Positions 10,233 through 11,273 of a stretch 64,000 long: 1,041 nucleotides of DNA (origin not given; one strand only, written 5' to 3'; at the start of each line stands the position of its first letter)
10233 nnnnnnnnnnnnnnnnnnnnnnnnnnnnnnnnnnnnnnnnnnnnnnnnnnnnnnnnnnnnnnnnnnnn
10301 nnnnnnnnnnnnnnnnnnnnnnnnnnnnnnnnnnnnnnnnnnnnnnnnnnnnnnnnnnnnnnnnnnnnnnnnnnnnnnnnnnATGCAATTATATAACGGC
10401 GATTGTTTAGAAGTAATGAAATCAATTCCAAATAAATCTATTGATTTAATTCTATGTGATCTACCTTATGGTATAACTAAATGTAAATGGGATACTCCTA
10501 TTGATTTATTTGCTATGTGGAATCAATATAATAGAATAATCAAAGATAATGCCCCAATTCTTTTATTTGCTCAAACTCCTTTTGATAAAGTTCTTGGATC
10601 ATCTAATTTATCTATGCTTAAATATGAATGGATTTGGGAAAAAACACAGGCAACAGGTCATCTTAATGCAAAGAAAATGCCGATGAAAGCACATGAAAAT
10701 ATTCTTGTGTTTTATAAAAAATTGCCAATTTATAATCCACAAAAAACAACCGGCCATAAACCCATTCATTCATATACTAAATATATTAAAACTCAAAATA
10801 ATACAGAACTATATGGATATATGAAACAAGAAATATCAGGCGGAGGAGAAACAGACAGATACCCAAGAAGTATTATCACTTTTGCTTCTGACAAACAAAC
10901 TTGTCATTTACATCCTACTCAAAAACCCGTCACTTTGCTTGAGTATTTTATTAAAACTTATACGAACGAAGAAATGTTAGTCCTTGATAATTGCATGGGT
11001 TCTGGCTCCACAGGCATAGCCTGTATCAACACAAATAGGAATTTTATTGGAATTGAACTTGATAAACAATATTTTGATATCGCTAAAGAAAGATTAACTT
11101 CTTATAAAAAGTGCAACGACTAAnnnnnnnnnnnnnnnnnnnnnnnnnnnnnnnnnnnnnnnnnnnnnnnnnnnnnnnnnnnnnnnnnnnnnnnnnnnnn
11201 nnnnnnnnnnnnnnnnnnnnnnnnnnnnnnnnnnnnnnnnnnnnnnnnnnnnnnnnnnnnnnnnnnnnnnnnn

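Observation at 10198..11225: Group I intron carrying a DNA methyltransferase instead of a homing endonuclease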

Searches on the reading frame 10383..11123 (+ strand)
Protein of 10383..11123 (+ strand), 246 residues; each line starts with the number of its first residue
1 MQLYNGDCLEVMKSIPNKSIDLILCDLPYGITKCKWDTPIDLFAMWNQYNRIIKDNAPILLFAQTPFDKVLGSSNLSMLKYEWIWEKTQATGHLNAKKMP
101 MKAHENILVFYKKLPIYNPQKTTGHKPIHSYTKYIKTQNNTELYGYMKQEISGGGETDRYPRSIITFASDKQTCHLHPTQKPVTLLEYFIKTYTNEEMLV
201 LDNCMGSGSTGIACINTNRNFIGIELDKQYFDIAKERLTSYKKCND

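Call 5: search_protein_families(library=pfam, proteins=[window:10383-11120:+], max_evalue=0.01)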
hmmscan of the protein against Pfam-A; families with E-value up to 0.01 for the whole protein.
window:10383-11120:+ (246 aa): 1 family
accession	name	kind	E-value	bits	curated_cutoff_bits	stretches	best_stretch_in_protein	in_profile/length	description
PF01555.25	N6_N4_Mtase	-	1.1e-27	97.8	26.7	1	20-236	1-221/221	DNA methylase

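Call 17: find_encoding_contigs(protein=window:10383-11123:+, flank=6000, max_places=10)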
Protein window:10383-11123:+ (246 aa): 24 contigs read that carry it; 10 places shown.
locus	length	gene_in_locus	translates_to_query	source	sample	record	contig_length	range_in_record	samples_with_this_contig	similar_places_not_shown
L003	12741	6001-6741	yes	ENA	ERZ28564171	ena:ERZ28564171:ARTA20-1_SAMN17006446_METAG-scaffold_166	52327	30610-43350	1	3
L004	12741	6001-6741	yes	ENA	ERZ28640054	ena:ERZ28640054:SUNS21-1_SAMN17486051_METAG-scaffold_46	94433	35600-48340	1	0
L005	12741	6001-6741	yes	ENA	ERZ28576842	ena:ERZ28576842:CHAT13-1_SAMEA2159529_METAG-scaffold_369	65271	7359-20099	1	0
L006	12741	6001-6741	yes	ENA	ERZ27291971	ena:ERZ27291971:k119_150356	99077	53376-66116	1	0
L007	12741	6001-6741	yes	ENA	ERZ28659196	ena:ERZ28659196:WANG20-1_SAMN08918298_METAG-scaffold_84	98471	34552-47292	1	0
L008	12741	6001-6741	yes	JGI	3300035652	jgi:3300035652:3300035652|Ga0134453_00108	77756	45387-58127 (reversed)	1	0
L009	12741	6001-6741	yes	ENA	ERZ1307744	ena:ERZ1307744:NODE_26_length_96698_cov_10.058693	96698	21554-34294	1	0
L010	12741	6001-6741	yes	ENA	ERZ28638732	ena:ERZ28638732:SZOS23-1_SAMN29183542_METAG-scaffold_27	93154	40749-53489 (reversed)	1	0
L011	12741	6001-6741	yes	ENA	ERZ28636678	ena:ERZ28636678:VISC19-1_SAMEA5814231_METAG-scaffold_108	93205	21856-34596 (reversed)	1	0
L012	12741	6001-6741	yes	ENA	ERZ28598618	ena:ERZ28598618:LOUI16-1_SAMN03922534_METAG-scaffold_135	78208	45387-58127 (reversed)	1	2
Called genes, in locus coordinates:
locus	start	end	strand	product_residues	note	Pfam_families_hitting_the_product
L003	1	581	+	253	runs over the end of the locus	PF01510:Amidase_2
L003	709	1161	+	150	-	PF00383:dCMP_cyt_deam_1, PF14437:MafB19-deam (faint)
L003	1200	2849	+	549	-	PF01368:DHH, PF17768:RecJ_OB (faint)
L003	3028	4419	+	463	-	PF02811:PHP, PF07733:DNA_pol3_alpha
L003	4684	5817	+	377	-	PF07733:DNA_pol3_alpha, PF17657:DNA_pol3_finger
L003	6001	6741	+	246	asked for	PF01555:N6_N4_Mtase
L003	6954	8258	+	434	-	PF14579:HHH_6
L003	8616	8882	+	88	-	PF01381:HTH_3, PF13443:HTH_26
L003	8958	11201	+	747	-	PF14490:HHH_RecD2 (weak), PF01443:Viral_helicase1 (faint), PF13245:AAA_19, PF13604:AAA_30, PF18335:SH3_13, PF13538:UvrD_C_2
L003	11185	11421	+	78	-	-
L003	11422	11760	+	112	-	-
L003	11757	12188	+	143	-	PF00692:dUTPase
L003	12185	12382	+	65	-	-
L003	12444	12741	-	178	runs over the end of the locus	PF13620:CarboxypepD_reg (weak)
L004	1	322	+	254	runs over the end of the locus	PF01510:Amidase_2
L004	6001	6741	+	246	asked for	PF01555:N6_N4_Mtase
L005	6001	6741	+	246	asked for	PF01555:N6_N4_Mtase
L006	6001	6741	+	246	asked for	PF01555:N6_N4_Mtase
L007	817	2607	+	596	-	PF01555:N6_N4_Mtase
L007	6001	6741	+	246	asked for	PF01555:N6_N4_Mtase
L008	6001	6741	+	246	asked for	PF01555:N6_N4_Mtase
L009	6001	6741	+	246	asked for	PF01555:N6_N4_Mtase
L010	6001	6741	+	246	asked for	PF01555:N6_N4_Mtase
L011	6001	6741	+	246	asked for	PF01555:N6_N4_Mtase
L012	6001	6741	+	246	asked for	PF01555:N6_N4_Mtase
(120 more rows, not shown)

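Call 19: find_homologous_proteins(query=window:10383-11120:+, max_evalue=1e-20)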
Query window:10383-11120:+ (246 aa): 8000 proteins with E <= 1e-20 among 8000 candidates; the best 120 are listed.
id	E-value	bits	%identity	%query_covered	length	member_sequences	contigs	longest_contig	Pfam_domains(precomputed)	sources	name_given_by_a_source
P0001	9.4e-168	574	99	100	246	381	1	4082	PF01555.25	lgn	-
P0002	1.9e-149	514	93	100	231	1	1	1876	PF01555.25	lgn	-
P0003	2.6e-144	497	86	98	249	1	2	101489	PF01555.25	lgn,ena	-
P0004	1.8e-143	494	85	98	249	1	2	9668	PF01555.25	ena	-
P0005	9.4e-141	485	85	97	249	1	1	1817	PF01555.25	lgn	-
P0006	9.7e-141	485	84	98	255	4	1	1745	PF01555.25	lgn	-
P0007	2.6e-139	481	62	92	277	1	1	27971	PF01555.25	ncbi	-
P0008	4.8e-138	477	81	99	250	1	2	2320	PF01555.25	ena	-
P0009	2.8e-136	471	82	97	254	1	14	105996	PF01555.25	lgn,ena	-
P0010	2.1e-134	465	81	96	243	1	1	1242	PF01555.25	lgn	-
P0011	3.1e-134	464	81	98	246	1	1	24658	PF01555.25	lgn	-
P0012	5.5e-134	463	79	98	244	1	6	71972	PF01555.25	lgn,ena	-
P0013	1.0e-133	462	80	97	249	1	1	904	PF01555.25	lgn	-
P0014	1.3e-133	462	80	97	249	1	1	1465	PF01555.25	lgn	-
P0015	2.3e-133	461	78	97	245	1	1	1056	PF01555.25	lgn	-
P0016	2.9e-133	461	79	98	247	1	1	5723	PF01555.25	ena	-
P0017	3.4e-133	461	80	97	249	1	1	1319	PF01555.25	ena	-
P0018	3.6e-133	461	80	97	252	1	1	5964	PF01555.25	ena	-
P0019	4.4e-133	460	81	96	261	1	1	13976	PF01555.25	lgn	-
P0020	1.6e-132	459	80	98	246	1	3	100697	PF01555.25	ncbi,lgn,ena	-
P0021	4.9e-132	457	80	98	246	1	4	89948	PF01555.25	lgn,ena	-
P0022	4.9e-132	457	80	98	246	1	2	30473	PF01555.25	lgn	-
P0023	5.5e-132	457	80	98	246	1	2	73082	PF01555.25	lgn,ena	-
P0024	6.4e-132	457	78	96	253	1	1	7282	PF01555.25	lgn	-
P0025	8.1e-132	456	80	97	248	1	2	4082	PF01555.25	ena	-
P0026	8.3e-132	456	77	99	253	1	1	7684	PF01555.25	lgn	-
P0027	1.6e-131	455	79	97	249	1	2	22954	PF01555.25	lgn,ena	-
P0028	1.9e-131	455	80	96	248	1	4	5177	PF01555.25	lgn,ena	-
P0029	3.9e-131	454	76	99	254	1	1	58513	PF01555.25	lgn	-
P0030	4.3e-131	454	80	96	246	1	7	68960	PF01555.25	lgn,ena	-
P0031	1.6e-128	445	78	97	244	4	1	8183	PF01555.25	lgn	-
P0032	6.5e-128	443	79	96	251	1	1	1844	PF01555.25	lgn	-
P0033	4.4e-127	441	77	97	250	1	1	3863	PF01555.25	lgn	-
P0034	5.3e-127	440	79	97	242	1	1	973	PF01555.25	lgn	-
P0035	1.0e-126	439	77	97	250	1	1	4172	PF01555.25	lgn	-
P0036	2.6e-126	438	76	98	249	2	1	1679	PF01555.25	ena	-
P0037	2.7e-126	438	78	96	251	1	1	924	PF01555.25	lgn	-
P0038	2.0e-125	435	76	97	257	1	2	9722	PF01555.25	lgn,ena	-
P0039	4.3e-125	434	76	98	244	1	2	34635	PF01555.25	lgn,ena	-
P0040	1.4e-124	433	75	99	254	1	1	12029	PF01555.25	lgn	-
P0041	1.7e-124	432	75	97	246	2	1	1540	PF01555.25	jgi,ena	-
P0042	5.5e-124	431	75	96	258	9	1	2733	PF01555.25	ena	-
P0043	6.3e-124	430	75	98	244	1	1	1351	PF01555.25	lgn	-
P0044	7.7e-124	430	75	98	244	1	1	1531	PF01555.25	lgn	-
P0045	1.1e-123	430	76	97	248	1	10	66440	PF01555.25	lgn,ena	-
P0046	1.4e-123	429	77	96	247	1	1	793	PF01555.25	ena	-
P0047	2.4e-123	428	75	96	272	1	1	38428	PF01555.25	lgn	-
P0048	3.0e-123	428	73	99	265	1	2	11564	PF01555.25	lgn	-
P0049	3.1e-123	428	76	98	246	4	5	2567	PF01555.25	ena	-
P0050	4.1e-123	428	75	98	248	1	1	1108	PF01555.25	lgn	-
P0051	5.0e-123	427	75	99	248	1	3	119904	PF01555.25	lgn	-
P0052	6.5e-123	427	76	97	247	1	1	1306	PF01555.25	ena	-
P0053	6.8e-123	427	76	97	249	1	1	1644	PF01555.25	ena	-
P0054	6.8e-123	427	73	97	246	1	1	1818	PF01555.25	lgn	-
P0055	7.5e-123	427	75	98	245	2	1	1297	PF01555.25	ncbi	-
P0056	1.1e-122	426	75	97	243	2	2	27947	PF01555.25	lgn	-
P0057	1.1e-122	426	76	96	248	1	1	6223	PF01555.25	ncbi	-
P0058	1.3e-122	426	76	96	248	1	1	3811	PF01555.25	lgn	-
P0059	1.9e-122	425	75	97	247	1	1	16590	PF01555.25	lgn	-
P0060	2.2e-122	425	75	97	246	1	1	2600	PF01555.25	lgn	-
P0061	3.8e-122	424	76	97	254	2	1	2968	PF01555.25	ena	-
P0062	4.2e-122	424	75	96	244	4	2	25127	PF01555.25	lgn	-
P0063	4.4e-122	424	76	96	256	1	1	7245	PF01555.25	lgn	-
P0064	5.4e-122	424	76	99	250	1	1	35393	PF01555.25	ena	-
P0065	5.9e-122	424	75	97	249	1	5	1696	PF01555.25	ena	-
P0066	6.2e-122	424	76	96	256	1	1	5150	PF01555.25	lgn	-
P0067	8.7e-122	423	72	98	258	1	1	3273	PF01555.25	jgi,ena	-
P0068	1.0e-121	423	74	98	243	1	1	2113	PF01555.25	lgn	-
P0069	1.3e-121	423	72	97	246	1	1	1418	PF01555.25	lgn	-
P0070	1.6e-121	422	74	97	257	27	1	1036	PF01555.25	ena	-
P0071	6.7e-121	420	73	98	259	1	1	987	PF01555.25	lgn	-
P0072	8.6e-121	420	76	96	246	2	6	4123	PF01555.25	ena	-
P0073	8.9e-121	420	76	95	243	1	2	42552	PF01555.25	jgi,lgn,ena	-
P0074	1.4e-120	419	73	98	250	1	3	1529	PF01555.25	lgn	-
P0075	1.6e-120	419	75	96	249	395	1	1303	PF01555.25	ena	-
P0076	1.7e-120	419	78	100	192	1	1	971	PF01555.25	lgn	-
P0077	1.7e-120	419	76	96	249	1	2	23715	PF01555.25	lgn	-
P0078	2.0e-120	419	75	97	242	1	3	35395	PF01555.25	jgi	jgi:DNA modification methylase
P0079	2.4e-120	419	75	96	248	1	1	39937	PF01555.25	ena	-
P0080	2.5e-120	419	74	97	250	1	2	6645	PF01555.25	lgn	-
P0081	2.6e-120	419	73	97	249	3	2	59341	PF01555.25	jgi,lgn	jgi:site-specific DNA-methyltransferase (adenine-specific)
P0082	2.6e-120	419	74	96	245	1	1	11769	PF01555.25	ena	-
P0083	3.2e-120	418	75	96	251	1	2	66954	PF01555.25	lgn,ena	-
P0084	3.7e-120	418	72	99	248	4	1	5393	PF01555.25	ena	-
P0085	4.3e-120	418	75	96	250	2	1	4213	PF01555.25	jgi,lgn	jgi:DNA modification methylase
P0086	4.5e-120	418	73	100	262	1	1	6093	PF01555.25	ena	-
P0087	7.1e-120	417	74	97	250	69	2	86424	PF01555.25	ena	-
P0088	7.6e-120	417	72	99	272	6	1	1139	PF01555.25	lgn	-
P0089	8.2e-120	417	75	96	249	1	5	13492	PF01555.25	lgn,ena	-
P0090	1.2e-119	416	75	97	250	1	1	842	PF01555.25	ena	-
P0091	1.4e-119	416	75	96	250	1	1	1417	PF01555.25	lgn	-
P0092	1.4e-119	416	73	99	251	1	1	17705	PF01555.25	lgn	-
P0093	1.6e-119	416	65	99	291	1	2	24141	PF01555.25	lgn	-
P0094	2.0e-119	416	74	98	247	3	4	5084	PF01555.25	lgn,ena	-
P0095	2.1e-119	416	75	96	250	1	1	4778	PF01555.25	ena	-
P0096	2.3e-119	415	75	97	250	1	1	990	PF01555.25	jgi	jgi:site-specific DNA-methyltransferase (adenine-specific)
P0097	2.4e-119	415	75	96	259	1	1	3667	PF01555.25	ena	-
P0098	2.6e-119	415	66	100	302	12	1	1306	PF01555.25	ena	-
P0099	2.6e-119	415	73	98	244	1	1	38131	PF01555.25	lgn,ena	-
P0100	2.9e-119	415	71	99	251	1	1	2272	PF01555.25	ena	-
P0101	3.6e-119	415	71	100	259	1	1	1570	PF01555.25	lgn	-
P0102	3.7e-119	415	64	99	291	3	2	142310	PF01555.25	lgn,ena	-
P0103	3.9e-119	415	71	98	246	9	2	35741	PF01170.25,PF01555.25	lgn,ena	-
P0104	4.9e-119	414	65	99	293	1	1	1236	PF01555.25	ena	-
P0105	5.0e-119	414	74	96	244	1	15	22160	PF01555.25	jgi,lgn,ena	-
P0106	5.1e-119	414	74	96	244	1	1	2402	PF01555.25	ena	-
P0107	5.3e-119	414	75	96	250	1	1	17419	PF01555.25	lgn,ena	-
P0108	8.0e-119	414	72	98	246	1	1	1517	PF13847.13,PF01170.25,PF01555.25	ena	-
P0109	8.9e-119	413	66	97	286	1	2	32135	PF01555.25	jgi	jgi:DNA modification methylase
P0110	1.0e-118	413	75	96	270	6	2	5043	PF01555.25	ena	-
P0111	1.2e-118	413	73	96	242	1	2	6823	PF01555.25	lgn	-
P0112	1.3e-118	413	75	96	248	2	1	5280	PF01555.25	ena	-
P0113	1.4e-118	413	74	96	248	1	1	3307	PF01555.25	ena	-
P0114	1.6e-118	413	74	96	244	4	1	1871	PF01555.25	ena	-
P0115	1.7e-118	413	73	98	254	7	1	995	PF01555.25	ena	-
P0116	1.7e-118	413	65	94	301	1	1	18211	PF01555.25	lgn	-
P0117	1.8e-118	412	72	99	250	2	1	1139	PF01555.25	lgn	-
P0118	1.9e-118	412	74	98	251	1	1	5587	PF01555.25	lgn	-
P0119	2.0e-118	412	72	97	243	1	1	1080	PF01555.25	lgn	-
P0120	2.3e-118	412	74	96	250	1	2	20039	PF01555.25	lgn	-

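Call 20: find_encoding_contigs(protein=P0003, flank=5000, max_places=2)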
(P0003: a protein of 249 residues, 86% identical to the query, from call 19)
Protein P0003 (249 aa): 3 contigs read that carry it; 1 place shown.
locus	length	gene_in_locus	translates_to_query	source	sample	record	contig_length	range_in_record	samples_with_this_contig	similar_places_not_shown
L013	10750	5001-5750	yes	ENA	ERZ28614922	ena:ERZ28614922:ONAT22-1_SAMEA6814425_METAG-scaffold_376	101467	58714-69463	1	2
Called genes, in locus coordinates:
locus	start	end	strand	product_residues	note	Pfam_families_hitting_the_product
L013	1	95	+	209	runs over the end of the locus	PF13401:AAA_22 (weak), PF13479:AAA_24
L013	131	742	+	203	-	-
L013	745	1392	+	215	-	-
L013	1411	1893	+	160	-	PF26927:Phage_SPbeta_YorH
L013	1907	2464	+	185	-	PF05063:MT-A70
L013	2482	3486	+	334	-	PF01507:PAPS_reduct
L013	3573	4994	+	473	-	PF03796:DnaB_C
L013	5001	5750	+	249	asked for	PF01555:N6_N4_Mtase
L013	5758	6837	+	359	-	-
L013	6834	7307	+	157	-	PF05869:Dam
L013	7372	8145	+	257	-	-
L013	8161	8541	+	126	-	-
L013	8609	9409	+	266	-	PF01555:N6_N4_Mtase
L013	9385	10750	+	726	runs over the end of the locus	PF14490:HHH_RecD2 (weak), PF13245:AAA_19, PF13604:AAA_30, PF01443:Viral_helicase1 (weak), PF07728:AAA_5 (weak), PF01443:Viral_helicase1 (weak), PF18335:SH3_13 (weak), PF13538:UvrD_C_2, +2 more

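Call 21: find_encoding_contigs(protein=P0009, flank=5000, max_places=2)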
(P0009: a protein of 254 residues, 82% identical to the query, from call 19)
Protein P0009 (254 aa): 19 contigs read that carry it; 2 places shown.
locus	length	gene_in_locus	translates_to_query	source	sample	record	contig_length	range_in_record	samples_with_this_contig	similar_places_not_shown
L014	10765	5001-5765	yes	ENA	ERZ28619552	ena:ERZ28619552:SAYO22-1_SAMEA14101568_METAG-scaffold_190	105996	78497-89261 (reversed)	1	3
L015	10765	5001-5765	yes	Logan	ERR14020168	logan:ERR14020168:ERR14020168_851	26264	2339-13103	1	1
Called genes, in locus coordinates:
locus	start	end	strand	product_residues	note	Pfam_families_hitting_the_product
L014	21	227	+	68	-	-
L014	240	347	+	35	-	-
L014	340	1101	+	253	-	PF01510:Amidase_2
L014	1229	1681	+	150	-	PF00383:dCMP_cyt_deam_1, PF14437:MafB19-deam (faint)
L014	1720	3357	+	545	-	PF01368:DHH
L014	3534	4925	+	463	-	PF02811:PHP, PF07733:DNA_pol3_alpha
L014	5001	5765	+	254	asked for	PF01555:N6_N4_Mtase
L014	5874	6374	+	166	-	PF13392:HNH_3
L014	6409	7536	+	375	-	PF07733:DNA_pol3_alpha, PF17657:DNA_pol3_finger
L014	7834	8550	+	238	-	PF13392:HNH_3 (weak)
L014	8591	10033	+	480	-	PF14579:HHH_6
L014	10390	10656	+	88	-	PF01381:HTH_3, PF13443:HTH_26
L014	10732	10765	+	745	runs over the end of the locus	PF14490:HHH_RecD2 (weak), PF01443:Viral_helicase1 (faint), PF13245:AAA_19, PF13604:AAA_30, PF18335:SH3_13, PF13538:UvrD_C_2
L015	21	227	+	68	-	-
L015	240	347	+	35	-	-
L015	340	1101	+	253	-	PF01510:Amidase_2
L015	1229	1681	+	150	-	PF00383:dCMP_cyt_deam_1, PF14437:MafB19-deam (faint)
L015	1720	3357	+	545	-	PF01368:DHH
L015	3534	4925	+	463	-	PF02811:PHP, PF07733:DNA_pol3_alpha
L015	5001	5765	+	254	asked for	PF01555:N6_N4_Mtase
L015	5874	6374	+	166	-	PF13392:HNH_3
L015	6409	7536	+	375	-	PF07733:DNA_pol3_alpha, PF17657:DNA_pol3_finger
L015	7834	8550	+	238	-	PF13392:HNH_3 (weak)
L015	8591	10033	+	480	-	PF14579:HHH_6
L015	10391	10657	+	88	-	PF01381:HTH_3, PF13443:HTH_26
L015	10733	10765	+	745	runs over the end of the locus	PF14490:HHH_RecD2 (weak), PF01443:Viral_helicase1 (faint), PF13245:AAA_19, PF13604:AAA_30, PF18335:SH3_13, PF13538:UvrD_C_2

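Call 22: find_encoding_contigs(protein=P0020, flank=5000, max_places=2)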
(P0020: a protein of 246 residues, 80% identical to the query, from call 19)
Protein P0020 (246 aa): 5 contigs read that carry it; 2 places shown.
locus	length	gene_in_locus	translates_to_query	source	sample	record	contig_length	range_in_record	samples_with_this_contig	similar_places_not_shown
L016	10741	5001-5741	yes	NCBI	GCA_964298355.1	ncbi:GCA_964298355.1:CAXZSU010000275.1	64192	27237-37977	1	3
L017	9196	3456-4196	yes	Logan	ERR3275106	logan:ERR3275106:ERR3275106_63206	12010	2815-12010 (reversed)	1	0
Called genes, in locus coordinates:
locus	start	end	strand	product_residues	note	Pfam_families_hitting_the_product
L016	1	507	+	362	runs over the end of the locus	-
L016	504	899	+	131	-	-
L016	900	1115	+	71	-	-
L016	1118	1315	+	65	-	-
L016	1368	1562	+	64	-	-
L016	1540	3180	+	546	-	PF01368:DHH, PF17768:RecJ_OB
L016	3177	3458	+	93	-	-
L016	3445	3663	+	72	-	-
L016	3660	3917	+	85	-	-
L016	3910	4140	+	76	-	-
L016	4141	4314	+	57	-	-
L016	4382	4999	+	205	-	PF07669:Eco57I (faint)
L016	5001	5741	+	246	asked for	PF01555:N6_N4_Mtase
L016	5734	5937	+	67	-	PF23835:DUF7205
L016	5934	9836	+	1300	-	PF02811:PHP, PF07733:DNA_pol3_alpha, PF17657:DNA_pol3_finger, PF14579:HHH_6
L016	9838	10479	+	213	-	PF01555:N6_N4_Mtase (weak)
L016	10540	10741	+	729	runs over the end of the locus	PF05970:PIF1 (faint), PF13245:AAA_19, PF13604:AAA_30, PF01443:Viral_helicase1 (weak), PF18335:SH3_13, PF13538:UvrD_C_2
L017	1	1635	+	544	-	?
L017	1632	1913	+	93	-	-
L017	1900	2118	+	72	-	-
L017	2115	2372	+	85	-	-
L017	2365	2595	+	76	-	-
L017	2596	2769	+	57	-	-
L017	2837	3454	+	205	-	PF07669:Eco57I (faint)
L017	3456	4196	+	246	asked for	PF01555:N6_N4_Mtase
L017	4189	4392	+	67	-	PF23835:DUF7205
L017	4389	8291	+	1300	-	PF02811:PHP, PF07733:DNA_pol3_alpha, PF17657:DNA_pol3_finger, PF14579:HHH_6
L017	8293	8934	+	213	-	PF01555:N6_N4_Mtase (weak)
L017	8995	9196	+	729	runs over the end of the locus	PF05970:PIF1 (faint), PF13245:AAA_19, PF13604:AAA_30, PF01443:Viral_helicase1 (weak), PF18335:SH3_13, PF13538:UvrD_C_2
